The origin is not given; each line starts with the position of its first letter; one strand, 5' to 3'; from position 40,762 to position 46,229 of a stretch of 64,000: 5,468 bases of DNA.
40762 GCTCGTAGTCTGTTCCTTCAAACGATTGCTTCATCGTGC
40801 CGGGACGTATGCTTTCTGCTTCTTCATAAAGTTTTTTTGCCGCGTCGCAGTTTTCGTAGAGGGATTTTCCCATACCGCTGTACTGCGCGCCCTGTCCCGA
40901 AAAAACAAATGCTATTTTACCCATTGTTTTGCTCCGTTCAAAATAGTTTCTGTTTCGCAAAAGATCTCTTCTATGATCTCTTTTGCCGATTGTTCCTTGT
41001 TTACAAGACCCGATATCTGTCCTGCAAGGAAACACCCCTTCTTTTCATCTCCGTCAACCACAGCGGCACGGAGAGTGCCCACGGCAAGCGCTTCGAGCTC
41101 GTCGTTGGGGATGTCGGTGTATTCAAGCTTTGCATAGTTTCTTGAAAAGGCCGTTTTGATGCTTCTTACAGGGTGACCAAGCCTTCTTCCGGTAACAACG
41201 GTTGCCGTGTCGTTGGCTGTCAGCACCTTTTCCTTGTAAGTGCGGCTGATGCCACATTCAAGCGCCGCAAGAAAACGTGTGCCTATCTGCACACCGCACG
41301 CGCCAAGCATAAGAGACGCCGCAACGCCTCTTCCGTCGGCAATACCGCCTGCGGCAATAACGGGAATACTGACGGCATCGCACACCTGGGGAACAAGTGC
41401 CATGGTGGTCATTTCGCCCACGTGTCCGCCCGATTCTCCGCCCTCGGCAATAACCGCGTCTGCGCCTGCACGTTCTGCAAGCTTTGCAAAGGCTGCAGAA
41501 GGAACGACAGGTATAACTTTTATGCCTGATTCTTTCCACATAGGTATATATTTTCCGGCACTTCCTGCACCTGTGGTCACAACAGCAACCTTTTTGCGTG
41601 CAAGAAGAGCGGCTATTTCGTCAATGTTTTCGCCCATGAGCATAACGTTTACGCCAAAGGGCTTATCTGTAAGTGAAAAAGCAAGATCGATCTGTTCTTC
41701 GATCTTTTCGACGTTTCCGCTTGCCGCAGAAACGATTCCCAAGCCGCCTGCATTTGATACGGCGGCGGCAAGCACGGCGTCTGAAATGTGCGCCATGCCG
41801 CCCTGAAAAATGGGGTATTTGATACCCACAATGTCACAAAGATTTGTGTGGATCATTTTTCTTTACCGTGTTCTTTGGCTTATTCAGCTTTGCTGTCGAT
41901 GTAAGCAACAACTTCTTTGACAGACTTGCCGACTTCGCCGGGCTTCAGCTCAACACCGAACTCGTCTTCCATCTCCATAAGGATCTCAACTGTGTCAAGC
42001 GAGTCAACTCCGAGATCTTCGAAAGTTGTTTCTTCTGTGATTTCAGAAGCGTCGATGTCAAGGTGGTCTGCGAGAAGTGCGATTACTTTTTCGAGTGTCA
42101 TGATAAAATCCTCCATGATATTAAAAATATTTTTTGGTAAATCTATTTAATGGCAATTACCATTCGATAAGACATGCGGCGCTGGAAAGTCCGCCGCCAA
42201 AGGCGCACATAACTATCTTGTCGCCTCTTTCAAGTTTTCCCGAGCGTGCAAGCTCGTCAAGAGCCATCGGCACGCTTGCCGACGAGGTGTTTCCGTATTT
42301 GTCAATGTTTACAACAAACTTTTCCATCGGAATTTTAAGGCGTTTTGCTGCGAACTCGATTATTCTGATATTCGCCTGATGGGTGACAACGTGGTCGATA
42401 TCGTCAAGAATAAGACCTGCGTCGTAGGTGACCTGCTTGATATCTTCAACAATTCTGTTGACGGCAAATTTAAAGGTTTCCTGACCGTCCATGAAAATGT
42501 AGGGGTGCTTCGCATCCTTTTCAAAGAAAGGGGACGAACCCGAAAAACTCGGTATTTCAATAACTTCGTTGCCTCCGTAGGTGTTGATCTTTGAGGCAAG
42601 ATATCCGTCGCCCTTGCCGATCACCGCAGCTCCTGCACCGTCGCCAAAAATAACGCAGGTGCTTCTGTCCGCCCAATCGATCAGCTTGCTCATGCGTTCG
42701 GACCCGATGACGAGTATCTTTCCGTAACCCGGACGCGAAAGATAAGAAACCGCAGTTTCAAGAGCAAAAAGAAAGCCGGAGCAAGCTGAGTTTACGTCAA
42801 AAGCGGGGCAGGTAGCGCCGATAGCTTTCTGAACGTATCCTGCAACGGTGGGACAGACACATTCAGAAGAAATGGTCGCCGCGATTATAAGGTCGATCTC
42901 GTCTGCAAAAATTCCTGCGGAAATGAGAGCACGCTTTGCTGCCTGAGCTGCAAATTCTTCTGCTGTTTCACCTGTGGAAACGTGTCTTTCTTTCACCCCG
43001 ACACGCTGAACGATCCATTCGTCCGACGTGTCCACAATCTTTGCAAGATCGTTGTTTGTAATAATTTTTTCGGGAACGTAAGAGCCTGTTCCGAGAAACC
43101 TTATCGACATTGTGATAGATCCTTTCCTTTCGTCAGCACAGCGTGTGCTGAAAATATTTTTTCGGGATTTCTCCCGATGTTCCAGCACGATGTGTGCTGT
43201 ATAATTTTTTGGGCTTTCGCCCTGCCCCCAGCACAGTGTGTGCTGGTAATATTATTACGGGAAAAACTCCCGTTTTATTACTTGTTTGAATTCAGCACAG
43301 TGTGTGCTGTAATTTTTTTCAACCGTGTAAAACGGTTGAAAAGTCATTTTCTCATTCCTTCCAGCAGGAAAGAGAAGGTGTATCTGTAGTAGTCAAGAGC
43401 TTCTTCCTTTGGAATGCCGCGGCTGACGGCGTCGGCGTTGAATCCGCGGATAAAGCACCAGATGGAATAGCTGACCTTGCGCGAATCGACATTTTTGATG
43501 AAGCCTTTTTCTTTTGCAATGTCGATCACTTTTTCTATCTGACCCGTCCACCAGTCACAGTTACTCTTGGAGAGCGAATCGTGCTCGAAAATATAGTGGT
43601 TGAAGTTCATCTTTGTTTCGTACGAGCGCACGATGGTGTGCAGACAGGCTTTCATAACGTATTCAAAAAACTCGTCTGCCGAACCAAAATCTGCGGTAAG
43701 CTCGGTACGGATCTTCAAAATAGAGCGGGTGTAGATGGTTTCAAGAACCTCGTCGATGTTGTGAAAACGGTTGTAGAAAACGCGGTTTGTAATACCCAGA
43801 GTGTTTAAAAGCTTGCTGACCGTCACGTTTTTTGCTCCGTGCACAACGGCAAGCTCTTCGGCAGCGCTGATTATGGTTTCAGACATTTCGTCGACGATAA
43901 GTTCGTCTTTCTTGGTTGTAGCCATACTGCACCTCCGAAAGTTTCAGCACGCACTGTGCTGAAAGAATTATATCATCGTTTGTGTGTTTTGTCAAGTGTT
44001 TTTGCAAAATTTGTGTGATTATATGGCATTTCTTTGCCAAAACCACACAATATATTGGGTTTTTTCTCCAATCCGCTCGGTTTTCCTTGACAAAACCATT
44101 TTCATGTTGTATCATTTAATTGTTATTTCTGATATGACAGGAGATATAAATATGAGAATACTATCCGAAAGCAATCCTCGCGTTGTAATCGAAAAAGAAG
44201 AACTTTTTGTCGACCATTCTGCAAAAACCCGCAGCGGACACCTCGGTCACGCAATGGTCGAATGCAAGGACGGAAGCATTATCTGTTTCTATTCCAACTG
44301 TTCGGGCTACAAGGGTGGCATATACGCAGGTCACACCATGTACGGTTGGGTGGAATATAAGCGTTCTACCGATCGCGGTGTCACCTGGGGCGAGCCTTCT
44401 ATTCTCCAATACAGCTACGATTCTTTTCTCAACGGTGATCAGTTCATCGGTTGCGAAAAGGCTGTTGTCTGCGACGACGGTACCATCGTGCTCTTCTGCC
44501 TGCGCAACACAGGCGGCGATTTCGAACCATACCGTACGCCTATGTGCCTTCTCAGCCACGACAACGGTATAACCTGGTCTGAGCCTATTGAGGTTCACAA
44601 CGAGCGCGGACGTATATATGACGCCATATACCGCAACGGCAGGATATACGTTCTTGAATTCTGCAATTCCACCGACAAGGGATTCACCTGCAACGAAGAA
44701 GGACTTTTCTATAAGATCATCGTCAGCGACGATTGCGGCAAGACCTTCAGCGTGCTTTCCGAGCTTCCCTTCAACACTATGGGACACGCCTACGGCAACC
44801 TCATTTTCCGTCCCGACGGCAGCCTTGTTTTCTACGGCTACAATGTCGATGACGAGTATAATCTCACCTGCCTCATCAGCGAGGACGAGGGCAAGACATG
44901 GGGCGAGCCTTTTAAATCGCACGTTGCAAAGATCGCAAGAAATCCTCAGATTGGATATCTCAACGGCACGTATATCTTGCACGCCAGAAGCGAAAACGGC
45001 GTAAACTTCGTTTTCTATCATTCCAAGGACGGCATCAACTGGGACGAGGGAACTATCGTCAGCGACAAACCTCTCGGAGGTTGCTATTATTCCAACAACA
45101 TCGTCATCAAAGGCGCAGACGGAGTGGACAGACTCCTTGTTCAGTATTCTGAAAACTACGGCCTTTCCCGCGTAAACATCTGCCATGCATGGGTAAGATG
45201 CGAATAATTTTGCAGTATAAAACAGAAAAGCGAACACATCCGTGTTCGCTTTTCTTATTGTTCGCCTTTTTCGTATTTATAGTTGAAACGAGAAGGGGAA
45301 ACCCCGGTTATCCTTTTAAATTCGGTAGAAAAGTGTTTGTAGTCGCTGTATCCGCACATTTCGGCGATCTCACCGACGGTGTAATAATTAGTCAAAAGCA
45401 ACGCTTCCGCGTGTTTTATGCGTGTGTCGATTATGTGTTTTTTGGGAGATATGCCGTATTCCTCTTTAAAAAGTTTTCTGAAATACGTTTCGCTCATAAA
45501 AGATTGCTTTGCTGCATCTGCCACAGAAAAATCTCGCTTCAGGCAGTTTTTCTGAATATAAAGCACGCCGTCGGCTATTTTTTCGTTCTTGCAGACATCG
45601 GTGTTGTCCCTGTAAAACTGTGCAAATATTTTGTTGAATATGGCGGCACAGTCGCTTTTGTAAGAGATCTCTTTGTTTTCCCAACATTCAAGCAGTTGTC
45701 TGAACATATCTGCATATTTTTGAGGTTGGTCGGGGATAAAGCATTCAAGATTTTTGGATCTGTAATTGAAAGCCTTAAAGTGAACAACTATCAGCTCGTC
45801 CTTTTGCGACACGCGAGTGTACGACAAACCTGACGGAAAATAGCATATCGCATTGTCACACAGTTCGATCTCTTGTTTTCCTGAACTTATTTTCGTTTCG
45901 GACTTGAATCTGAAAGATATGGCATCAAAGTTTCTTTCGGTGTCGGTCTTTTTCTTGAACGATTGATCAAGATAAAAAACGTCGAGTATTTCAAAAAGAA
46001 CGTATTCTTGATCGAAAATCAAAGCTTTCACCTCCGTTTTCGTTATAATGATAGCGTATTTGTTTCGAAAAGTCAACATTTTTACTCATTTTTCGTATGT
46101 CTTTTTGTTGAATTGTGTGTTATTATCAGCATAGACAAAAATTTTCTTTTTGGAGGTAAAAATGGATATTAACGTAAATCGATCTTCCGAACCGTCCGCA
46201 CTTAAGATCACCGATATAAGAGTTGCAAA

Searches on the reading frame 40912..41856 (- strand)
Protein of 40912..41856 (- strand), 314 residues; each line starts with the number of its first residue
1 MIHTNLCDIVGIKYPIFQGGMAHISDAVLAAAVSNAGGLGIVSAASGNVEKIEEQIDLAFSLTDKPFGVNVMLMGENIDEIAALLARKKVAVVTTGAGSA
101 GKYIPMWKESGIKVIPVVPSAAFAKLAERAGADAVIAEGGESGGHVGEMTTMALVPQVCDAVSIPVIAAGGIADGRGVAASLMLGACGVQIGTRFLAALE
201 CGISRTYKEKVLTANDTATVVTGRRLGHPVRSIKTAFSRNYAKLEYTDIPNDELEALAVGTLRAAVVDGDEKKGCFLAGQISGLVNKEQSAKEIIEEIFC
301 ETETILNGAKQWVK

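Call 40: search_protein_families(library=pfam, proteins=[window:40912-41856:-], max_evalue=0.001)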
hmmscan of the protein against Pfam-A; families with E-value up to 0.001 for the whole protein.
window:40912-41856:- (314 aa): 5 families
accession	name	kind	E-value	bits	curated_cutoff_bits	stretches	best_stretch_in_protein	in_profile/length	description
PF03060.21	NMO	-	3.3e-72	244.1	28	2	83-299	107-329/331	Nitronate monooxygenase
PF00478.31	IMPDH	-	1.4e-05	24.7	25.6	0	2-198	23-242/345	IMP dehydrogenase / GMP reductase domain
PF00977.27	His_biosynth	-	2.9e-05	24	23.6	0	147-194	57-221/228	Histidine biosynthesis protein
PF01180.27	DHO_dh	-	4.7e-05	23.2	27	1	133-195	210-272/291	Dihydroorotate dehydrogenase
PF01070.24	FMN_dh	-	0.00019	21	24.9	1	121-202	229-312/350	FMN-dependent dehydrogenase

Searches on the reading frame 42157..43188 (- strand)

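Call 40: search_protein_families(library=pfam, proteins=[window:42157-43188:-], max_evalue=0.001)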
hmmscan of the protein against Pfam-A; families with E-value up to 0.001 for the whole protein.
window:42157-43188:- (343 aa): 3 families
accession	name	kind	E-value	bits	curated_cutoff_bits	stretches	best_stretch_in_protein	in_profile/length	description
PF08541.16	ACP_syn_III_C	-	8.5e-36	122.4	26.6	1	257-343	4-90/90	3-Oxoacyl-[acyl-carrier-protein (ACP)] synthase III C terminal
PF08545.16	ACP_syn_III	-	5.4e-27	93.9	24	1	130-205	1-80/80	3-Oxoacyl-[acyl-carrier-protein (ACP)] synthase III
PF00108.29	Thiolase_N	-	1.1e-05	25.4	26.4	1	73-168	20-117/260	Thiolase, N-terminal domain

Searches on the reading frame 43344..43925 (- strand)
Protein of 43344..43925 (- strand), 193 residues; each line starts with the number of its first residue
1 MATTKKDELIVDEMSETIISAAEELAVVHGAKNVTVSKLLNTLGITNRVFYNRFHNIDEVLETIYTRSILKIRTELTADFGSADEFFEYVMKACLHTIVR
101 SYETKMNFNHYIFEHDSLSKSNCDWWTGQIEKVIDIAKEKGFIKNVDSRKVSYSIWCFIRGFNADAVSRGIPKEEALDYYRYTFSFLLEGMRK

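Call 40: search_protein_families(library=pfam, proteins=[window:43344-43925:-], max_evalue=0.001)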
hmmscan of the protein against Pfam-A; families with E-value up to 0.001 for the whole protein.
window:43344-43925:- (193 aa): 1 family
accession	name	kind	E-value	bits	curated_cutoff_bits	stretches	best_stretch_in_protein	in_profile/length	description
PF00440.29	TetR_N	-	5.7e-06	26.5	24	1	18-62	1-45/47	Bacterial regulatory proteins, tetR family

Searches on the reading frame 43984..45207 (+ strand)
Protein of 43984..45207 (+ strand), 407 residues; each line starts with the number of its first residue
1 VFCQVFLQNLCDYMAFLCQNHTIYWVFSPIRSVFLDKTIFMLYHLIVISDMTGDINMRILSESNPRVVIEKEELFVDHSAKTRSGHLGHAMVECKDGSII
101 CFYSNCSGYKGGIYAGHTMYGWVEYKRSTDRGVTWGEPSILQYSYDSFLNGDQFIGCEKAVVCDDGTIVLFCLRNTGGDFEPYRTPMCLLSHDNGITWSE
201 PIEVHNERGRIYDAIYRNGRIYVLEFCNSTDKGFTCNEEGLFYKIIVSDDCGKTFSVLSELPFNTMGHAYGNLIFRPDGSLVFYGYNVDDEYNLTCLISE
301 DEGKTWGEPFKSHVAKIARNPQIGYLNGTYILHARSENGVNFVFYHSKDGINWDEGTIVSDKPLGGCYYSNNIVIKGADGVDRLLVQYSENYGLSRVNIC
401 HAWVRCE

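Call 40: search_protein_families(library=pfam, proteins=[window:43984-45207:+], max_evalue=0.001)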
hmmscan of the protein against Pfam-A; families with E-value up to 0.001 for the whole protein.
window:43984-45207:+ (407 aa): 5 families
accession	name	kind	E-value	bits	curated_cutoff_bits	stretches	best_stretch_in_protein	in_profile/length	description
PF13088.12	BNR_2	-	9.3e-14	51.9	31.4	2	65-200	35-152/277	BNR repeat-like domain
PF02012.26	BNR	-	2.3e-08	33.2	27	0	190-199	2-11/12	BNR/Asp-box repeat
PF18638.7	CyRPA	-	8.2e-05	22.4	38.1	0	290-355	153-213/315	Cysteine-Rich Protective Antigen 6 bladed domain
PF24316.1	Tli3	-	9.2e-05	23.2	27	0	225-256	66-97/129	T6SS Tli3 immunity protein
PF15902.12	Sortilin-Vps10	-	0.00023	20.5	33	1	189-318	4-120/446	Sortilin, neurotensin receptor 3,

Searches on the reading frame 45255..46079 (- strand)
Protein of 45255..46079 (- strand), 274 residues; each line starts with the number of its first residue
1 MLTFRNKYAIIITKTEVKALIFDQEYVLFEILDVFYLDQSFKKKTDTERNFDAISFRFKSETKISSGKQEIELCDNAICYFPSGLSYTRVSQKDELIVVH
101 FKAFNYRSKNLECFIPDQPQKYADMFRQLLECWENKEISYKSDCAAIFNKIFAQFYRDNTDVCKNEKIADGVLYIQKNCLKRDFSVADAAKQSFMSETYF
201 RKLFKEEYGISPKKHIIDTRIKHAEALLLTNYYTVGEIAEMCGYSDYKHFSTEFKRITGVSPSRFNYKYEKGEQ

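Call 40: search_protein_families(library=pfam, proteins=[window:45255-46079:-], max_evalue=0.001)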
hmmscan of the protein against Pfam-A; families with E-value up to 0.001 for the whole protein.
window:45255-46079:- (274 aa): 2 families
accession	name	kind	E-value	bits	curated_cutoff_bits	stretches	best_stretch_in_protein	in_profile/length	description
PF00165.29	HTH_AraC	-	3.7e-21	75.2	26.6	2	231-265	7-40/42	Bacterial regulatory helix-turn-helix proteins, AraC family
PF12833.13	HTH_18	-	5.3e-21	75.1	33.6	1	190-265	2-77/80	Helix-turn-helix domain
